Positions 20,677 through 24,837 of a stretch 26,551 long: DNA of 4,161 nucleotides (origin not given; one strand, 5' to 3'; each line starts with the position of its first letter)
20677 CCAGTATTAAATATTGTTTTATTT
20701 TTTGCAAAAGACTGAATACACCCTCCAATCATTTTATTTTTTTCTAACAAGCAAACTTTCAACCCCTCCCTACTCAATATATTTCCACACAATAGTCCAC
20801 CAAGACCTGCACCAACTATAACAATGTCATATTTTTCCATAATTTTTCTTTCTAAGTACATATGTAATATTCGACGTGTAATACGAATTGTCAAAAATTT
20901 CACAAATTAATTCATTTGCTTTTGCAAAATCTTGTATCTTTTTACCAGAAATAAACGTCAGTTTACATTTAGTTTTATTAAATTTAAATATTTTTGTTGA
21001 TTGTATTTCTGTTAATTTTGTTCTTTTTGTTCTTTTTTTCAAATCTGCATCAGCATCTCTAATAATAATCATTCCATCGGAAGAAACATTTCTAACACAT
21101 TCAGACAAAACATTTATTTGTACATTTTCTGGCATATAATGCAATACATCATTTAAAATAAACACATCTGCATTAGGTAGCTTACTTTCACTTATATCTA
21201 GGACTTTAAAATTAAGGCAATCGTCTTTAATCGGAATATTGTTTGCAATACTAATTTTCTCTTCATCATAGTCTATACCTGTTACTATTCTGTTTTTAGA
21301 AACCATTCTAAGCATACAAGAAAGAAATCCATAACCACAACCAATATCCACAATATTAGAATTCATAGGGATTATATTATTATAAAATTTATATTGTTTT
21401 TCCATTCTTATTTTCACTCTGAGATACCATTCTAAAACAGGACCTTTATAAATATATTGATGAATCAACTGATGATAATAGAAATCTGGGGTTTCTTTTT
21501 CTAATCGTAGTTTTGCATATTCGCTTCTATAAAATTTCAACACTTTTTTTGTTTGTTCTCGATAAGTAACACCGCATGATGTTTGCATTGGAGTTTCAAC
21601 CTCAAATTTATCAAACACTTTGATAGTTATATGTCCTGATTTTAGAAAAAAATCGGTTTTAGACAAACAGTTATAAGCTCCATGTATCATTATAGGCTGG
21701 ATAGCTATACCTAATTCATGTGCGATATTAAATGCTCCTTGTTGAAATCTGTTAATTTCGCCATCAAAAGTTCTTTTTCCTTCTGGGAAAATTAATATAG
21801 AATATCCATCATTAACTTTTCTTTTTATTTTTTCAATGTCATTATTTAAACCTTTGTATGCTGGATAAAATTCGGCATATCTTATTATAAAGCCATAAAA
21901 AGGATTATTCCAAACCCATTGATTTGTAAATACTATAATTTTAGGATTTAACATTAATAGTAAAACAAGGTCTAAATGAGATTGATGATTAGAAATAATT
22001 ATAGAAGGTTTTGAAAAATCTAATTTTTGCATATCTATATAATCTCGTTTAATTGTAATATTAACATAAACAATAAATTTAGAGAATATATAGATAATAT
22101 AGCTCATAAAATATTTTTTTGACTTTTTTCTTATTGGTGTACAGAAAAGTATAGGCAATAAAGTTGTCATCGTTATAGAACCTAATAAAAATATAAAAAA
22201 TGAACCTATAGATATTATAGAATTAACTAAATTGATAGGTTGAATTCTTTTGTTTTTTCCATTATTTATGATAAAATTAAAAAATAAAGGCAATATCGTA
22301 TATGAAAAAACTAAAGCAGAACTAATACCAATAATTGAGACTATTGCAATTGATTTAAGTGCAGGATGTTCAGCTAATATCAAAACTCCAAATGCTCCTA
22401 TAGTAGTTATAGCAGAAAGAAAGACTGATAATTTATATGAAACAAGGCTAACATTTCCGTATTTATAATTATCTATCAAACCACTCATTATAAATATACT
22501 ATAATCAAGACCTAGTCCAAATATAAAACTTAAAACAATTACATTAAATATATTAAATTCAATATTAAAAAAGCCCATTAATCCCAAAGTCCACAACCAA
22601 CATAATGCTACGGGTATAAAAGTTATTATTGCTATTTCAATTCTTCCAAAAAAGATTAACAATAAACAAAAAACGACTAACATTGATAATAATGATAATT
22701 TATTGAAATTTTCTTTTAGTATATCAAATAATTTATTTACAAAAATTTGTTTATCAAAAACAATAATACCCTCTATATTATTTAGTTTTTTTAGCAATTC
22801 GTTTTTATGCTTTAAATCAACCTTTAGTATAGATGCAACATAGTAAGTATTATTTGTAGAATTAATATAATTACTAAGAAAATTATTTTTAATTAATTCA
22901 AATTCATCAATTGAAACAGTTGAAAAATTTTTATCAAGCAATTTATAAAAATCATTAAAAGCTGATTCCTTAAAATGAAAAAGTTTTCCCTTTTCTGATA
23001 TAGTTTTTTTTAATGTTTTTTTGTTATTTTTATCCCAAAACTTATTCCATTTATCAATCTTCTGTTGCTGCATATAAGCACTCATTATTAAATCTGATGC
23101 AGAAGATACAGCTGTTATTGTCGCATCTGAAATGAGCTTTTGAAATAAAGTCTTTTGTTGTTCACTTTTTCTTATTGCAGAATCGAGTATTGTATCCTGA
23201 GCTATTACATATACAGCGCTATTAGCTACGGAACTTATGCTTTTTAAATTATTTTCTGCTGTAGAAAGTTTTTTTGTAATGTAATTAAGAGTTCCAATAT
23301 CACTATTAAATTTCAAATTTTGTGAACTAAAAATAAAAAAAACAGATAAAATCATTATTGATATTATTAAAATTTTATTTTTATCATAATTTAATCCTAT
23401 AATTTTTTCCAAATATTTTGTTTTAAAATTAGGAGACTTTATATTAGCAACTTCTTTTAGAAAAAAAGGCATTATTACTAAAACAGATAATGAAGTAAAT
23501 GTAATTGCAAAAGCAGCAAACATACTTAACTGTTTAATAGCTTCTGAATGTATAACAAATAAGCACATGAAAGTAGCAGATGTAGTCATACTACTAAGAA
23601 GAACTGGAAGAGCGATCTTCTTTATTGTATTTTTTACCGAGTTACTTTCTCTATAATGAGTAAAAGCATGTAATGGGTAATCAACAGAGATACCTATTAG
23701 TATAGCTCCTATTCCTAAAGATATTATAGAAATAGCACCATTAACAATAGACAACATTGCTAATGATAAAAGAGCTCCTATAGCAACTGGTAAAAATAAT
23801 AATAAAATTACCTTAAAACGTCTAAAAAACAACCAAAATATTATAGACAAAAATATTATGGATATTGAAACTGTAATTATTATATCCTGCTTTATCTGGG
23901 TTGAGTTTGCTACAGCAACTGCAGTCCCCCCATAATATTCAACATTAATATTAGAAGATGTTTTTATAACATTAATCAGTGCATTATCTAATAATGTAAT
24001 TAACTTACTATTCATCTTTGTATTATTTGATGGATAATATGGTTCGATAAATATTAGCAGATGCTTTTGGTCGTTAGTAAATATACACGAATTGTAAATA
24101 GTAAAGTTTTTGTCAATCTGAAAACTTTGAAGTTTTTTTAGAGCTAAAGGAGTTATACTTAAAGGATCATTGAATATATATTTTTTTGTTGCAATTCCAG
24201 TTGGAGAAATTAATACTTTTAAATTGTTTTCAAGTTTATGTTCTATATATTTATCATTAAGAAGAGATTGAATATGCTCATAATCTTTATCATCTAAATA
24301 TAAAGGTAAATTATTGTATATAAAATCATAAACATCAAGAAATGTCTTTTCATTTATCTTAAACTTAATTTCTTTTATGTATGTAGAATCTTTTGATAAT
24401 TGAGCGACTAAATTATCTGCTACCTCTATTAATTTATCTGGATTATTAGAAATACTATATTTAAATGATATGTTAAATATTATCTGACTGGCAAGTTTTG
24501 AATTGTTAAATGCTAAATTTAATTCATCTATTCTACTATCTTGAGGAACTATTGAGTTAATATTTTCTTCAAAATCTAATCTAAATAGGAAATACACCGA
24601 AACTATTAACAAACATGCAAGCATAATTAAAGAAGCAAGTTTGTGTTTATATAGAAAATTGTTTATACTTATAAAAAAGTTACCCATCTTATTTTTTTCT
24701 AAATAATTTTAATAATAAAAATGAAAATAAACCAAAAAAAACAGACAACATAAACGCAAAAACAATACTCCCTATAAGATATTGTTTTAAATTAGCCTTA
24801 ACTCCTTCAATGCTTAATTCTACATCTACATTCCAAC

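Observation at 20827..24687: A single 1286-aa polypeptide fusing an MMPL/RND-like exporter, an HX4D lysophospholipid acyltransferase and a SAM methyltransferase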

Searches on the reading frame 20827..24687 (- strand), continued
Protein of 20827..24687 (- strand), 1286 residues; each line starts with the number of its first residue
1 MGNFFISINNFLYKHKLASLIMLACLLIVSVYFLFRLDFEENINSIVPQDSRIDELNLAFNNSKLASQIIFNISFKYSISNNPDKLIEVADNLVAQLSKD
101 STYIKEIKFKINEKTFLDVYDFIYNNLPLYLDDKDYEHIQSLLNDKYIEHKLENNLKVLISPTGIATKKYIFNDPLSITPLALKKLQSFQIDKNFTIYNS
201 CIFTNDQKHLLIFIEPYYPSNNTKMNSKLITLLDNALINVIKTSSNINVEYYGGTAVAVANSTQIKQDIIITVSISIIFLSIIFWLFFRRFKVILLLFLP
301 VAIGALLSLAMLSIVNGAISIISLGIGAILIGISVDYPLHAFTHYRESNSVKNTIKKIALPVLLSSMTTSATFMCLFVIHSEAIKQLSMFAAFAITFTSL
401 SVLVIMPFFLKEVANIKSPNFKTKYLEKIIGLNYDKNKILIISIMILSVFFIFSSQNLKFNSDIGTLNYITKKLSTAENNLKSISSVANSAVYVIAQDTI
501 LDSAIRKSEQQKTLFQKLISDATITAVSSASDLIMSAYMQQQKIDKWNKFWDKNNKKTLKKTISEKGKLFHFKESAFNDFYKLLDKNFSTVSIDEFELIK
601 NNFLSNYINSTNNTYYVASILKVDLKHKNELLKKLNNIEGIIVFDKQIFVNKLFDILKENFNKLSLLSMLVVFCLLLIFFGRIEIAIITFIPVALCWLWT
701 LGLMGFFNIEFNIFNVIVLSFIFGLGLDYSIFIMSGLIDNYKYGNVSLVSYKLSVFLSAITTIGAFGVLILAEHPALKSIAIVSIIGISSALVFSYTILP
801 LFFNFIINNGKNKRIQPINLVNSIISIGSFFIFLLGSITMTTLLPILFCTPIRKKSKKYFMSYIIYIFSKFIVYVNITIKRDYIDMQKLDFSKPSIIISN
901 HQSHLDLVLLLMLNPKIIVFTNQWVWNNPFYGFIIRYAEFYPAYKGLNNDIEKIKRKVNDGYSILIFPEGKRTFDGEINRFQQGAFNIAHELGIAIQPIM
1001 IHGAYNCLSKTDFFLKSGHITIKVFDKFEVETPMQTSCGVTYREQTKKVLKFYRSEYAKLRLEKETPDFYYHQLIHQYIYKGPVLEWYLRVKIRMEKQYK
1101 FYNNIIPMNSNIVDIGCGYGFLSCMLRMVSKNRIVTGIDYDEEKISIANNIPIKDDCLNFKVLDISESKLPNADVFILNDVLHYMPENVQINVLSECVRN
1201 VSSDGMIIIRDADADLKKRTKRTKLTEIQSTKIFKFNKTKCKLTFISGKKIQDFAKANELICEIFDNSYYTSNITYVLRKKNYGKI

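Call 47: search_protein_families(library=pfam, proteins=[L006:326-1393:+, P0112, L001:2694-3314:-, L001:3492-3710:-], max_evalue=0.01)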
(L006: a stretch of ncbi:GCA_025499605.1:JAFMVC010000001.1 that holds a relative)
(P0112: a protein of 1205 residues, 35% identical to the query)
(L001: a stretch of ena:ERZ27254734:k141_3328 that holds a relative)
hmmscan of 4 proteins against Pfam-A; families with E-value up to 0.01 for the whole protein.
L006:326-1393:+ (355 aa): 12 families
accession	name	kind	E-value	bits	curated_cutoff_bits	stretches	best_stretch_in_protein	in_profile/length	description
PF21212.3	Dimerisation2-like_dom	-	8.6e-20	71.3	27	1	19-87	4-72/72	Dimerisation2-like domain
PF00891.24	Methyltransf_2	-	3.4e-13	49.9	22.3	1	181-333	64-208/210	O-methyltransferase domain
PF13489.12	Methyltransf_23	-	3.4e-09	37.1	27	1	160-338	2-163/164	Methyltransferase domain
PF08242.18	Methyltransf_12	-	1.9e-08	35.4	30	1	184-283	1-98/98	Methyltransferase domain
PF08100.18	Dimerisation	-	7.1e-07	29.4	25.6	1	15-98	5-92/93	O-methyltransferase dimerisation domain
PF13649.12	Methyltransf_25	-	2.4e-06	28.6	27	1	183-281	1-97/97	Methyltransferase domain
PF10294.15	Methyltransf_16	-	6.4e-06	26.5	21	1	178-285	45-153/174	Lysine methyltransferase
PF13847.12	Methyltransf_31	-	2.2e-05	24.6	27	1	181-288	5-112/145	Methyltransferase domain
PF05175.20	MTS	-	0.001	19.2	23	1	179-240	31-92/170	Methyltransferase small domain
PF08241.18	Methyltransf_11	-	0.0013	19.8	21.2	1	184-285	1-95/95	Methyltransferase domain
PF01209.24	Ubie_methyltran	-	0.0019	18.1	20.1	1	172-304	40-170/233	ubiE/COQ5 methyltransferase family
PF08279.18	HTH_11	-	0.0025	18.1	25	0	39-64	4-29/55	HTH domain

P0112 (1205 aa): 3 families
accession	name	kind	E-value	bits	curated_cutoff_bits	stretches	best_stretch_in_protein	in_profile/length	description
PF01553.26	Acyltransferase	-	2.9e-20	72.8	23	1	887-999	8-131/132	Acyltransferase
PF03176.21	MMPL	-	7.5e-18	65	20.5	2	228-408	107-298/333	MMPL family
PF00873.25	ACR_tran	-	1e-05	23.9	28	1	659-800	336-451/1021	AcrB/AcrD/AcrF family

L001:2694-3314:- (206 aa): 16 families
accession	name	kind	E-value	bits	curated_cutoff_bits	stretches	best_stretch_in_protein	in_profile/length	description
PF07719.23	TPR_2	-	3.5e-21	74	27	2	95-127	2-34/34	Tetratricopeptide repeat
PF00515.34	TPR_1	-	4.8e-21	74.1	27.8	2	95-127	2-34/34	Tetratricopeptide repeat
PF13414.12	TPR_11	-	1.1e-20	73.4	26.8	3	102-141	2-41/42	TPR repeat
PF13181.12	TPR_8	-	2.3e-14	52.7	25.7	2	95-127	2-34/34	Tetratricopeptide repeat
PF13431.12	TPR_17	-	2.5e-13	49.6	24.4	1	85-114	4-33/34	Tetratricopeptide repeat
PF13432.12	TPR_16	-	4.1e-13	49.9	32.7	1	64-117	1-53/65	Tetratricopeptide repeat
PF13371.12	TPR_9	-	4e-12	46.4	35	1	103-164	4-65/73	Tetratricopeptide repeat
PF13174.12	TPR_6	-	1.4e-10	41.5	26.3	0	95-122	1-28/33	Tetratricopeptide repeat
PF13424.12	TPR_12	-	8.2e-07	29.6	30.1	0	97-159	6-76/77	Tetratricopeptide repeat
PF12895.13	ANAPC3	-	2e-05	25.2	27.2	1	82-148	11-76/82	Anaphase-promoting complex, cyclosome, subunit 3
PF23914.1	TPR_CcmH_CycH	-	2.8e-05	24.5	42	1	75-125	102-152/158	Cytochrome c-type biogenesis protein H TPR domain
PF25575.1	TPR_BSK1_C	-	3.1e-05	24.3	42.2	1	40-134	26-117/118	Serine/threonine-protein kinase BSK1-like, TPR repeats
PF14559.12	TPR_19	-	8.7e-05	23.2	25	0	105-146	2-43/68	Tetratricopeptide repeat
PF13428.12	TPR_14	-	9.4e-05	23.2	23.5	0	95-136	2-43/44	Tetratricopeptide repeat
PF25570.1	TPR_DENND3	-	0.00017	21.9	27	0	58-91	45-78/115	DENND3-like, TPR repeats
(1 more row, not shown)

L001:3492-3710:- (72 aa): 0 families

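Call 58: predict_structure(alignment_id=A2)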
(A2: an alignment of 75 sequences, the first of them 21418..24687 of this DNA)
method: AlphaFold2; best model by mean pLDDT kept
length: 1090 residues; sequences in the alignment: 75
mean_pLDDT: 85.8   pTM: 0.77
mean pLDDT of the five models: 85.8, 85.6, 83.6, 81.9, 79.7
residues with pLDDT >= 90: 330; 70-90: 709; 50-70: 49; < 50: 2
segments of 3 or more residues with pLDDT < 50: none
pLDDT, mean of each block of 10 residues (from residue 1): 87 91 93 88 74 72 72 80 85 87 85 76 88 86 85 85 76 84 71 71 84 86 85 88 85 86 85 89 86 89 94 88 80 86 85 90 92 88 89 94 90 58 73 89 94 86 70 86 68 86 89 87 84 88 88 80 86 84 87 84 78 83 83 83 79 81 88 92 93 91 87 79 89 93 85 91 89 83 90 94 91 87 90 91 89 89 93 89 93 93 89 93 88 90 81 88 91 84 89 93 89 88 94 76 89 94 90 88 82
secondary structure, 60 per line:
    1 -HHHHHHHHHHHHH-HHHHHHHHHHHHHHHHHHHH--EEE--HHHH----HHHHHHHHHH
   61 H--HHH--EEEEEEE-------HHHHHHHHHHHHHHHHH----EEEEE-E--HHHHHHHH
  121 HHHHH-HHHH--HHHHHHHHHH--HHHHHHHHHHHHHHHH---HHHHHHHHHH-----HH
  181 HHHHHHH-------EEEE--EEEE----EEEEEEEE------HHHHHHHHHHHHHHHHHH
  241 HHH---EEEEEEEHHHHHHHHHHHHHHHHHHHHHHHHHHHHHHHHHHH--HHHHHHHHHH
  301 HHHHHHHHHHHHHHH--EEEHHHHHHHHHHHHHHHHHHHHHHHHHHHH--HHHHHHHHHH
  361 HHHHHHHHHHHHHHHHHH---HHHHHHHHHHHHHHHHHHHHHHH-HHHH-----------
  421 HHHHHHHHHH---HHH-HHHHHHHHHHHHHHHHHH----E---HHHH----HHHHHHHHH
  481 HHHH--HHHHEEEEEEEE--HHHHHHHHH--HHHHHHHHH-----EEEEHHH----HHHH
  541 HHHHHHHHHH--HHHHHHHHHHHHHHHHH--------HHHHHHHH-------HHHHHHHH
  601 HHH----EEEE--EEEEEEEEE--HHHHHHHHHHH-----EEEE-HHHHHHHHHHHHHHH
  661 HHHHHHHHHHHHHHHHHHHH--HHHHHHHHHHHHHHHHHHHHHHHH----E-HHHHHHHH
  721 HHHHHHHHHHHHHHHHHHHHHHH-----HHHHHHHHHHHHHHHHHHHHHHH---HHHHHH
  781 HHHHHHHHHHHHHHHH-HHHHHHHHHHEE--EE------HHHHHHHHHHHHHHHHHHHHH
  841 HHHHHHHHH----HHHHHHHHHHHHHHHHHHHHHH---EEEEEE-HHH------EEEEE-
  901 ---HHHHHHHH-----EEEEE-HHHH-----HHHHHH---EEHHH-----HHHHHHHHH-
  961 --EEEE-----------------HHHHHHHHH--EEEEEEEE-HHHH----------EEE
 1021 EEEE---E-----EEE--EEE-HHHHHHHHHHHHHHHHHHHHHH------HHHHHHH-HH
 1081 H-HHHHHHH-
elements in order (helices of 4 or more, strands of 3 or more residues): H2-14 H16-35 E38-40 H43-46 H51-61 E69-75 H83-99 E104-108 H113-125 H127-130 H133-142 H145-160 H164-173 H179-187 E195-198 E201-204 E209-216 H223-243 E247-253 H254-288 H291-315 E318-320 H321-348 H351-378 H382-404 H406-409 H421-430 H438-455 H464-467 H472-484 H487-490 E491-498 H501-509 H512-520 E526-529 H537-550 H553-569 H578-585 H593-603 E608-611 E614-622 H625-635 E641-644 H646-680 H683-706 H713-743 H749-771 H775-796 H798-807 H820-849 H854-875 E879-884 E895-899 H904-911 E917-921 H923-926 H932-937 H951-959 E963-966 H984-992 E995-1002 H1004-1007 E1018-1024 E1034-1036 E1039-1041 H1043-1064 H1071-1077 H1083-1089

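Call 62: fold_search(model_id=the predicted structure, library=pdb)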
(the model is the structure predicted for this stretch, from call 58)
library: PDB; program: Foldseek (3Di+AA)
matches with E <= 10: 444; with E <= 0.001: 313
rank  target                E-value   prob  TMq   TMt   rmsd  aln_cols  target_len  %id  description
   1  5khn_B                1.4e-22  1.00  0.49  0.62  14.5       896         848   16  Crystal structures of the Burkholderia multivorans hopanoid transporter HpnN (released 2017-06-14)
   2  5khn_A                1.6e-21  1.00  0.49  0.62  14.6       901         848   14  Crystal structures of the Burkholderia multivorans hopanoid transporter HpnN (released 2017-06-14)
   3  5khs_A                1.3e-20  1.00  0.48  0.61  15.0       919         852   14  Crystal structures of the Burkholderia multivorans hopanoid transporter HpnN (released 2017-06-14)
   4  6wu0                  1.4e-20  1.00  0.50  0.62  14.6       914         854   14  CryoEM structure of Burkholderia pseudomallei hopanoid biosynthesis-associated RND transporter HpnN (released 2021-02-03)
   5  5khs_B                3.9e-20  1.00  0.48  0.60  13.4       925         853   14  Crystal structures of the Burkholderia multivorans hopanoid transporter HpnN (released 2017-06-14)
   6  9mw0_D                3.1e-16  1.00  0.46  0.61  10.4       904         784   10  Bipartite complex of MmpL5-AcpM from Mycolicibacterium smegmatis (released 2025-07-30)
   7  9syj_A                4.0e-16  1.00  0.45  0.59  10.1       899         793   11  Asymmetric hexameric MmpS4-MmpL4 complex from Mycobacterium tuberculosis with "short" coiled-coil domain (released 2026-01-28)
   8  9gi0_B                4.2e-16  1.00  0.46  0.65   7.7       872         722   10  Truncated MmpL4 in detergent (released 2025-02-19)
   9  9u4t_A                1.0e-15  1.00  0.47  0.65   8.0       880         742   10  Cryo-EM map of MSMEG_3496 in complex with AcpM, size exclusion chromatography peak1 (released 2025-12-10)
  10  9u51_A                1.0e-15  1.00  0.45  0.64   8.0       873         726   11  Cryo-EM structure of Mycobacterium tuberculosis MmpL5 in complex with AcpM (released 2025-12-10)
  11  8zkp_A                1.3e-15  1.00  0.47  0.63   9.1       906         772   11  Cryo-EM structure of the efflux transporter MmpL5/MmpS5 from Mycobacterium tuberculosis, C3 symmetry (released 2025-05-21)
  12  9mvz_D                1.7e-15  1.00  0.45  0.52  14.4      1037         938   11  Tripartite complex of MmpL5-S5-AcpM from Mycolicibacterium smegmatis (released 2025-07-30)
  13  9mx0_A                2.4e-15  1.00  0.46  0.66   7.6       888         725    9  Cluster of bipartite complex of MmpL5-AcpM from Mycolicibacterium smegmatis (released 2025-07-30)
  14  9dp6_A                2.7e-15  1.00  0.45  0.63   8.1       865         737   10  Mycolicibacterium smegmatis MmpL5-AcpM structure (released 2024-10-23)
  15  9syj_B                2.8e-15  1.00  0.44  0.57  12.4       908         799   11  Asymmetric hexameric MmpS4-MmpL4 complex from Mycobacterium tuberculosis with "short" coiled-coil domain (released 2026-01-28)
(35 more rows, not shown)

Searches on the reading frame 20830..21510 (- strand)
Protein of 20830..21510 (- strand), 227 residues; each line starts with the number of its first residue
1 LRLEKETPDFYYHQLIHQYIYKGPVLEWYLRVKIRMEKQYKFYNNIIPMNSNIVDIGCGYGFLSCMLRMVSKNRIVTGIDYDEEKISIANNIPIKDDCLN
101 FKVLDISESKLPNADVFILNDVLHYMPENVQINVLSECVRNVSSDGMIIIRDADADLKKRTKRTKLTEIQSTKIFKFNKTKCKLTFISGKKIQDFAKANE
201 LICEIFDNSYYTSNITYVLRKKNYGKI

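Call 46: search_solved_structures(query=window:20830-21510:-, max_evalue=0.01, show_alignments=1)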
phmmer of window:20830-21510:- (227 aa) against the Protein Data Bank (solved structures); distinct sequences matched with E-value up to 0.01: 16.
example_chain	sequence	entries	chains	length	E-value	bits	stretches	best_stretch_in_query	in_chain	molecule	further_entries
3d2l_A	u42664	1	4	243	8.7e-06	28.6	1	50-161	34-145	SAM-dependent methyltransferase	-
3sm3_A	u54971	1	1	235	5.1e-05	26.1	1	40-121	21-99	SAM-dependent methyltransferases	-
5dm2_A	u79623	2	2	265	9.2e-05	25.2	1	52-171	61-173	Methyltransferase domain family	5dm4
5dm1_A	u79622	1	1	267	9.4e-05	25.2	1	52-171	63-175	Methyltransferase domain family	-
4kwc_A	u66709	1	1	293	0.00011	24.9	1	52-171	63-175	BpumL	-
8rdl_A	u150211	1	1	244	0.00016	24.5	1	50-150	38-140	ToxA protein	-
3lst_A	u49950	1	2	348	0.00032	23.5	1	47-154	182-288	CalO1 Methyltransferase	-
1im8_A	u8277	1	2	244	0.00033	23.4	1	46-152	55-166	YecO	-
8big_A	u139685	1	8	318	0.0011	21.7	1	50-150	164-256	methyltransferase Plu4895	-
4azw_A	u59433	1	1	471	0.0011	21.7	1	37-93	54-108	WBDD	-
8bir_A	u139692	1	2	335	0.0012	21.6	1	50-150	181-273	methyltransferase Plu4895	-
4uw0_A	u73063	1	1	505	0.0012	21.6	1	37-93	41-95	WBDD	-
4ax8_A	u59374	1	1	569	0.0014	21.4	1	37-93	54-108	WBDD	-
4azs_A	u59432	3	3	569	0.0014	21.4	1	37-93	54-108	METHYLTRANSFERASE WBDD | WBDD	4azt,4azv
2p35_A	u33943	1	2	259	0.0021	20.8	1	52-154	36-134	Trans-aconitate 2-methyltransferase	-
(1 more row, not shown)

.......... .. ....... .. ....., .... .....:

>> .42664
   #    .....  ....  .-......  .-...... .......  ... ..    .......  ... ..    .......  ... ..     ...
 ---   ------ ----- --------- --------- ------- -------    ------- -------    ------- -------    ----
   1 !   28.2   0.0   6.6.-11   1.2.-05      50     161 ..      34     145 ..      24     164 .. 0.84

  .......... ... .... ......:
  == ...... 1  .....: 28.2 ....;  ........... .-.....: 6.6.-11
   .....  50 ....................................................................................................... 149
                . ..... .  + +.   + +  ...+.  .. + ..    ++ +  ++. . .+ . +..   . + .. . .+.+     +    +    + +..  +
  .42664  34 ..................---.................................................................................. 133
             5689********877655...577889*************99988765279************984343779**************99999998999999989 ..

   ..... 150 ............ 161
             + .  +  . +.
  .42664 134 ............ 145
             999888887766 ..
